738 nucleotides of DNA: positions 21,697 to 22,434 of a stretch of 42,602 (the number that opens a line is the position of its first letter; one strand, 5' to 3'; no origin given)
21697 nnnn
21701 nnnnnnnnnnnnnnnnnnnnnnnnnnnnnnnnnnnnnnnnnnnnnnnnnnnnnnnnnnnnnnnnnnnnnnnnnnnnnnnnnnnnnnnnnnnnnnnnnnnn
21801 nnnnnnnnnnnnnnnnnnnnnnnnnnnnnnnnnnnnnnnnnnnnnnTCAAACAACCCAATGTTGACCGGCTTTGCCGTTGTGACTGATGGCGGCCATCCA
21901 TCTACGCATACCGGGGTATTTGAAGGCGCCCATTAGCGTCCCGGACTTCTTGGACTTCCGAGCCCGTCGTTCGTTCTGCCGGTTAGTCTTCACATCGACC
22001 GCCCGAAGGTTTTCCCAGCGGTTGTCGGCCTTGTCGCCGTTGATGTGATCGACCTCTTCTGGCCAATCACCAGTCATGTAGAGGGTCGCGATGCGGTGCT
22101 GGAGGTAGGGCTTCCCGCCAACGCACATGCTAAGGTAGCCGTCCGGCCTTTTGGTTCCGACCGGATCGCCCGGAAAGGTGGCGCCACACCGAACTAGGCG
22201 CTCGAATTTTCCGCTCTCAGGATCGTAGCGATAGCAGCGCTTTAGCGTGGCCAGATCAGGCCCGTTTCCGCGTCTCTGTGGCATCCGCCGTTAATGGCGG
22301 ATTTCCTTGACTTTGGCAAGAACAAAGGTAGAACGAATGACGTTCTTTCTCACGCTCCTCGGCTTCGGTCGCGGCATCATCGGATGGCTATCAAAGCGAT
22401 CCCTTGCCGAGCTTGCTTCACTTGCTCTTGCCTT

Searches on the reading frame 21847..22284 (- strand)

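Call 67: search_protein_families(library=phrogs, proteins=[window:21847-22284:-], max_evalue=0.001)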
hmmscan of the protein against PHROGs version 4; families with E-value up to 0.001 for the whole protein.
window:21847-22284:- (145 aa): 11 families
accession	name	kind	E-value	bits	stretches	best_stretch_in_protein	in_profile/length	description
phrog_99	-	DNA, RNA and nucleotide metabolism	4.2e-42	146.2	1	9-138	109-235/383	HNH endonuclease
phrog_4578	-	DNA, RNA and nucleotide metabolism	7.1e-12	46.4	1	75-139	29-91/130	HNH endonuclease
phrog_59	-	DNA, RNA and nucleotide metabolism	1.1e-10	42.5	1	46-123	172-246/423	HNH endonuclease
phrog_959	-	DNA, RNA and nucleotide metabolism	1.7e-10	41.8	1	45-115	39-116/138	HNH endonuclease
phrog_3593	-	DNA, RNA and nucleotide metabolism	6.7e-09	36.7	1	43-139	76-173/210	HNH endonuclease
phrog_36769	-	unknown function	1.1e-07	32.6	1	60-112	242-293/367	-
phrog_30377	-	DNA, RNA and nucleotide metabolism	4.6e-07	30.9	1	55-108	5-58/82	HNH endonuclease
phrog_826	-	DNA, RNA and nucleotide metabolism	5.7e-06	27.1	1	45-110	92-163/281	HNH endonuclease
phrog_1492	-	DNA, RNA and nucleotide metabolism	7.1e-06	26.4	1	43-107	91-161/414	HNH endonuclease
phrog_10822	-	DNA, RNA and nucleotide metabolism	8.4e-05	23.3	1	77-116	120-159/245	HNH endonuclease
phrog_10730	-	DNA, RNA and nucleotide metabolism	0.00026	21.7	1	60-112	93-148/234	HNH endonuclease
